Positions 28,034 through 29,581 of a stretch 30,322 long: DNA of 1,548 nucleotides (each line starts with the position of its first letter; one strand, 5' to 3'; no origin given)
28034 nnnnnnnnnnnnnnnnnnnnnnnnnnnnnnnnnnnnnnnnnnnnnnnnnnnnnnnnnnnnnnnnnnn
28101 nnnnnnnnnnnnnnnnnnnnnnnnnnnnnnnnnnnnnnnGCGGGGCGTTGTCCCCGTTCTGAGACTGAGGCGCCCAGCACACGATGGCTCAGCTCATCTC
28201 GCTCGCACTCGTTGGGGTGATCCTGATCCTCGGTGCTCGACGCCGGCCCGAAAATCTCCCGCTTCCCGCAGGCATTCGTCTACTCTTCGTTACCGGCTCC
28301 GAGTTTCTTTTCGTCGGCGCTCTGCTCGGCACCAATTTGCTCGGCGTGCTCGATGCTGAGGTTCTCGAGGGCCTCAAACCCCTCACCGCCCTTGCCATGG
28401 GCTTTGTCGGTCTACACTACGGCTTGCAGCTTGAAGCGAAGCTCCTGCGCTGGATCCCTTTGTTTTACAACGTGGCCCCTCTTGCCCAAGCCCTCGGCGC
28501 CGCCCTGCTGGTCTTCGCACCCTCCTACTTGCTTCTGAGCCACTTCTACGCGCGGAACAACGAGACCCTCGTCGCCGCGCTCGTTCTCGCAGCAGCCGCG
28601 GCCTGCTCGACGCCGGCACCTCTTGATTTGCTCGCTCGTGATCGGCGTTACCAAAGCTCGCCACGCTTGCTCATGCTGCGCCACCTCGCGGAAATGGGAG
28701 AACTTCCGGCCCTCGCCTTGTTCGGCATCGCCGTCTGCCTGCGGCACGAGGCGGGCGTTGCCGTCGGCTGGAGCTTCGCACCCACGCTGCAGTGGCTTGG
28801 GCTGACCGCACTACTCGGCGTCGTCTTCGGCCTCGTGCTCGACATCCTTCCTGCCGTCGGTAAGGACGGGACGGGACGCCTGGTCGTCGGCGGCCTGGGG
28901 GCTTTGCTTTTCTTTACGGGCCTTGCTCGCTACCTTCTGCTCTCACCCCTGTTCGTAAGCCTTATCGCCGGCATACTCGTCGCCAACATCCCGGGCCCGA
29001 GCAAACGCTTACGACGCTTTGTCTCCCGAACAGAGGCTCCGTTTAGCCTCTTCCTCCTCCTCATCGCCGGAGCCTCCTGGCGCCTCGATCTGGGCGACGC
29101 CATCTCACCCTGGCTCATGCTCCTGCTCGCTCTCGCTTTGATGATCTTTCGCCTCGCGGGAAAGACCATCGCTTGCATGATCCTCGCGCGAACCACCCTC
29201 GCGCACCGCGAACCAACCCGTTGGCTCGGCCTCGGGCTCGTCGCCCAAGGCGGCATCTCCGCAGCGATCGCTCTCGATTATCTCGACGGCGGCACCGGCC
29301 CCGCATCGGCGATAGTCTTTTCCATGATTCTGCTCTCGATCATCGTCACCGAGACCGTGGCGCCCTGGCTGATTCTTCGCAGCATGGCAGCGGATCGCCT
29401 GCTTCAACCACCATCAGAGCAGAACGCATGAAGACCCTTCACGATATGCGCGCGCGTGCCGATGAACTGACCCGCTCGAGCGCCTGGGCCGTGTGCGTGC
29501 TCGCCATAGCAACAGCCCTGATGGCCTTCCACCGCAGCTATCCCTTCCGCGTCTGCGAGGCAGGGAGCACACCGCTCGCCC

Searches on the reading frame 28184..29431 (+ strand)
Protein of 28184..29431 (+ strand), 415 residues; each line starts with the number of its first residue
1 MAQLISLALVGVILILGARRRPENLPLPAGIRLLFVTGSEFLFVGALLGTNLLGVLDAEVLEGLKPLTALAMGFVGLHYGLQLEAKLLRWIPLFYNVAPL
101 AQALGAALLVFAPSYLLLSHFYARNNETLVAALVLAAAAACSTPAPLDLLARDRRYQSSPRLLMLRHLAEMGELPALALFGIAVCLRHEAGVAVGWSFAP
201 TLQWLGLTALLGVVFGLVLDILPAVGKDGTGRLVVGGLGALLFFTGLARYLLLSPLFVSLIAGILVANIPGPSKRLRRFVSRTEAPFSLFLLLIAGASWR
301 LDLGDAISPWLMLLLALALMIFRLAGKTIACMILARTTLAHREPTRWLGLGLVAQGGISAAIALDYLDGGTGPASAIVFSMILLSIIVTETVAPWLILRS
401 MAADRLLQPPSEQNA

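Call 7: search_protein_families(library=ncbifam, proteins=[window:28184-29431:+])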
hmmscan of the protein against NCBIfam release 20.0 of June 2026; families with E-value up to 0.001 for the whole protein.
window:28184-29431:+ (415 aa): 0 families

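Call 45: search_protein_families(library=pfam, proteins=[window:28184-29431:+], max_evalue=0.0001)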
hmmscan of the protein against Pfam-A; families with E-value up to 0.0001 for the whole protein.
window:28184-29431:+ (415 aa): 1 family
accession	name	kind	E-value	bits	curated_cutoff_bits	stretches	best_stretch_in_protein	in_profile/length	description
PF00999.27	Na_H_Exchanger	-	7.7e-05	22.2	26.2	0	42-395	23-371/375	Sodium/hydrogen exchanger, transmembrane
